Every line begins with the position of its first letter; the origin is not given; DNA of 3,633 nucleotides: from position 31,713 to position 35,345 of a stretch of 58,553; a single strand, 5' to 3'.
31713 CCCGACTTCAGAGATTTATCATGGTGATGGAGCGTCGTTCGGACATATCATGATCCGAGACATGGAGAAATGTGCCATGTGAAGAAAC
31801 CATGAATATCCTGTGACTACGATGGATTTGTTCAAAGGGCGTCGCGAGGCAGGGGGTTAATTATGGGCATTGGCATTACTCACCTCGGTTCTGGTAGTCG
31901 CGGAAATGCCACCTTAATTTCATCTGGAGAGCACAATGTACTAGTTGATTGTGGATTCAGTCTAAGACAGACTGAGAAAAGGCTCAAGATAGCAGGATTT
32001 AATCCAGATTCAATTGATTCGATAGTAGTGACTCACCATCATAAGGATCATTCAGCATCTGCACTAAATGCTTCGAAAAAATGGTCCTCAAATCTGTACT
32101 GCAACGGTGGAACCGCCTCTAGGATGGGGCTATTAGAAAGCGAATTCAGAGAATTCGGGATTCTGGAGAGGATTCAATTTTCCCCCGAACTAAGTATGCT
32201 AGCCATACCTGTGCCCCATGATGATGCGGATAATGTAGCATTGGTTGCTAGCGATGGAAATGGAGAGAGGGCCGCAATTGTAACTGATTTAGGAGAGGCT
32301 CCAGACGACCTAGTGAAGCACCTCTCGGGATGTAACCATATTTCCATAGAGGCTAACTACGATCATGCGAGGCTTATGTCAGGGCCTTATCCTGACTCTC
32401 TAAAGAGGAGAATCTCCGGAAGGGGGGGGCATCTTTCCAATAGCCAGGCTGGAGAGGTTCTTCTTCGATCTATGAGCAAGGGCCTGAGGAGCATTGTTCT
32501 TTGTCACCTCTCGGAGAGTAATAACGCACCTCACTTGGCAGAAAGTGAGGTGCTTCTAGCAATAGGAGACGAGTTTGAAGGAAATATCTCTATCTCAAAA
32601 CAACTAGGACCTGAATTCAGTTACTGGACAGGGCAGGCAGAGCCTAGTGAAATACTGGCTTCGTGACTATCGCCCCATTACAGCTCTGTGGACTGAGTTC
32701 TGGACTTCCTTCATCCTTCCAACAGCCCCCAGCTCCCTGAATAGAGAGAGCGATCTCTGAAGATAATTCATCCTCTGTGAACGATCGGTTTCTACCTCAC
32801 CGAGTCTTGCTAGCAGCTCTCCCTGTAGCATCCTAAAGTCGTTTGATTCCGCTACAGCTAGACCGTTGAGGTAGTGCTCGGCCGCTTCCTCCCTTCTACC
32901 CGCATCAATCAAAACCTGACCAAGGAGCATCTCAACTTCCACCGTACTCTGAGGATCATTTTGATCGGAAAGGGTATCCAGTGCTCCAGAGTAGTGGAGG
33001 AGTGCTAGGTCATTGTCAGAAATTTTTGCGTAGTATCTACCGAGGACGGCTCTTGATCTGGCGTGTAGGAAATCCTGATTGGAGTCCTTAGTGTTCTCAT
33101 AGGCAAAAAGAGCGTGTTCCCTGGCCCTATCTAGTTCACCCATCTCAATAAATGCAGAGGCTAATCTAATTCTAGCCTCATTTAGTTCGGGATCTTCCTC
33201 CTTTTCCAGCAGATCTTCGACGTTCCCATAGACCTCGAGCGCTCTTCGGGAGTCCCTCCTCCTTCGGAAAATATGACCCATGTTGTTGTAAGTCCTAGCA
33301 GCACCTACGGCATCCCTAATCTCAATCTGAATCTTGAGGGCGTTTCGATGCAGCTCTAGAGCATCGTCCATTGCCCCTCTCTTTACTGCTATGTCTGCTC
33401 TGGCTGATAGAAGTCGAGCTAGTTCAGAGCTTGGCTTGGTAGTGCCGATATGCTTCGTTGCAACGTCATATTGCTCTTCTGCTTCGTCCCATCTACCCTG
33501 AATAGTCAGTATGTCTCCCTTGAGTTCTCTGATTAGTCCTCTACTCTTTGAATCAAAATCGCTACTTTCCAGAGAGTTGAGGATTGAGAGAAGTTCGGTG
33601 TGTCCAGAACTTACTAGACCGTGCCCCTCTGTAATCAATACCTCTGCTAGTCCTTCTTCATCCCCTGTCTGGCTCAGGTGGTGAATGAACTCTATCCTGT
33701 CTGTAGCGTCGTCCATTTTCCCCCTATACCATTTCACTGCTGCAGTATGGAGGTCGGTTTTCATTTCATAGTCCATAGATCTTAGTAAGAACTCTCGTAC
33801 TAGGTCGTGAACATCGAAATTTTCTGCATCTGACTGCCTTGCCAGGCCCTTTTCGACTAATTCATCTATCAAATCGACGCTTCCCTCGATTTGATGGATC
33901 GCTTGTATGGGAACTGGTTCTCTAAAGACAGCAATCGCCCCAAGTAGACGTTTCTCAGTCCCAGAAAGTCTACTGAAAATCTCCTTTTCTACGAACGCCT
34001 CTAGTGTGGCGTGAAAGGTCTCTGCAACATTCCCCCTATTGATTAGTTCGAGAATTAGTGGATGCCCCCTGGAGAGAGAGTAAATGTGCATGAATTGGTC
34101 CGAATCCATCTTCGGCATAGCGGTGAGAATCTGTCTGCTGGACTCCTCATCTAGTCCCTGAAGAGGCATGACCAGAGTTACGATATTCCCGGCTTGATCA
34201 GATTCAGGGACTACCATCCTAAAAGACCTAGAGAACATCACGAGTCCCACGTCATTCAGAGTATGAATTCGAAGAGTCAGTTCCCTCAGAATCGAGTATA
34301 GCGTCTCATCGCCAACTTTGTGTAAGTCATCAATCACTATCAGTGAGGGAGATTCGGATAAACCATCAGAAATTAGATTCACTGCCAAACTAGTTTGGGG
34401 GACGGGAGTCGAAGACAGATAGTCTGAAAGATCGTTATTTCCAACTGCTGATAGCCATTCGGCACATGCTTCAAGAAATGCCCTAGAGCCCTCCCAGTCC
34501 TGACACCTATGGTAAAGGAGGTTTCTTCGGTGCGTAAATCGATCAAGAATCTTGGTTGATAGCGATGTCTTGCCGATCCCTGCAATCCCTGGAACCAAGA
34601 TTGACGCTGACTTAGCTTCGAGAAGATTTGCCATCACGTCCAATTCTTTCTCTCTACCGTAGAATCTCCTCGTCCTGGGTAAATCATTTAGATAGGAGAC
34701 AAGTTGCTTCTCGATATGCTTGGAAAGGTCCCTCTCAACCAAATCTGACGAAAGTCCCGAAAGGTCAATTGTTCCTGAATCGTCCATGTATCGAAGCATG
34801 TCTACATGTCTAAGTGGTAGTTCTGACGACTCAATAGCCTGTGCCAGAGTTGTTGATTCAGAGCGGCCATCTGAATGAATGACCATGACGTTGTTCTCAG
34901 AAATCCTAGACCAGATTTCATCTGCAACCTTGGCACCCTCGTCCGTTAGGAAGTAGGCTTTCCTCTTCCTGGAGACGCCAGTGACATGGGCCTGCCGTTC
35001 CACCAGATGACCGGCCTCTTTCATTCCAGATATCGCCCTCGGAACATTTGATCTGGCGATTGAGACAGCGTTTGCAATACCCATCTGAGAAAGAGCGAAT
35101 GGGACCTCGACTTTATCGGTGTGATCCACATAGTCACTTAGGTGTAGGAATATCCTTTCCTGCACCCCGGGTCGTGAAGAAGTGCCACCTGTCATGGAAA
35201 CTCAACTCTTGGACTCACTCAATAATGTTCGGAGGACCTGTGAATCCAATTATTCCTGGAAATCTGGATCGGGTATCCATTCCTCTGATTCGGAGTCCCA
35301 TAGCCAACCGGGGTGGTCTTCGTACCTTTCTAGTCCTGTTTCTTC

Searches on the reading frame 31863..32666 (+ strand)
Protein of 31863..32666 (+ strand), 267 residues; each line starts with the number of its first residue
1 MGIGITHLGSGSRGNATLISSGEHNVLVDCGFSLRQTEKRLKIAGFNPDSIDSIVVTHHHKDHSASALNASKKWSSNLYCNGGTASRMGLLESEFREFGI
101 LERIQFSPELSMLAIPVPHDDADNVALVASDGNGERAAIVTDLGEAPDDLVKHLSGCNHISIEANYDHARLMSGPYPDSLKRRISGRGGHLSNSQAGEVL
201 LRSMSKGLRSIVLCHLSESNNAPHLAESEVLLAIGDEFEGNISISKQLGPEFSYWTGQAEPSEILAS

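Call 10: search_protein_families(library=pfam, proteins=[window:31863-32666:+], max_evalue=0.001)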
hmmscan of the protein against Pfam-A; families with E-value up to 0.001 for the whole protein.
window:31863-32666:+ (267 aa): 2 families
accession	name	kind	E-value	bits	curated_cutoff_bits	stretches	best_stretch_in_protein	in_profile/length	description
PF12706.13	Lactamase_B_2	-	1e-15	58.3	27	1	24-202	1-189/200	Beta-lactamase superfamily domain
PF00753.33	Lactamase_B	-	3.1e-13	50.6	22.7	1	13-123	5-130/196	Metallo-beta-lactamase superfamily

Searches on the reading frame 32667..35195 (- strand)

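Call 10: search_protein_families(library=pfam, proteins=[window:32667-35195:-], max_evalue=0.001)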
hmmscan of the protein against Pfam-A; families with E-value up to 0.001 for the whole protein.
window:32667-35195:- (842 aa): 12 families
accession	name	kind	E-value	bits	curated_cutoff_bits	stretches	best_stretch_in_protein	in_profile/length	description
PF13424.12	TPR_12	-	6.9e-16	58.6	30.1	1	592-657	2-69/77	Tetratricopeptide repeat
PF09976.15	TPR_21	-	1.6e-09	38.2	25.5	1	474-590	72-181/193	Tetratricopeptide repeat-like domain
PF00515.34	TPR_1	-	2.7e-09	36.9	27.8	0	633-656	1-24/34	Tetratricopeptide repeat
PF13191.12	AAA_16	-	5e-09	37.3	32.6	1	177-300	1-150/167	AAA ATPase domain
PF13432.12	TPR_16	-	2.5e-08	34.6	32.7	0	757-802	2-48/65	Tetratricopeptide repeat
PF13176.12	TPR_7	-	5.4e-08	32.8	27.9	0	636-669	2-35/36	Tetratricopeptide repeat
PF17874.7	TPR_MalT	-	1.7e-07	31.3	45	1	598-789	6-198/336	MalT-like TPR region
PF07719.23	TPR_2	-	4.7e-07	29.9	27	0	756-783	5-32/34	Tetratricopeptide repeat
PF13401.12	AAA_22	-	1.7e-05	25.5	27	1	198-305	7-106/130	AAA domain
PF14938.12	SNAP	-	2.1e-05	24.6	25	1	565-693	47-176/282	Soluble NSF attachment protein, SNAP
PF14559.12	TPR_19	-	0.00017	22.3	25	0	663-693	14-46/68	Tetratricopeptide repeat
PF13181.12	TPR_8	-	0.00036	20.9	25.7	0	757-782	6-31/34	Tetratricopeptide repeat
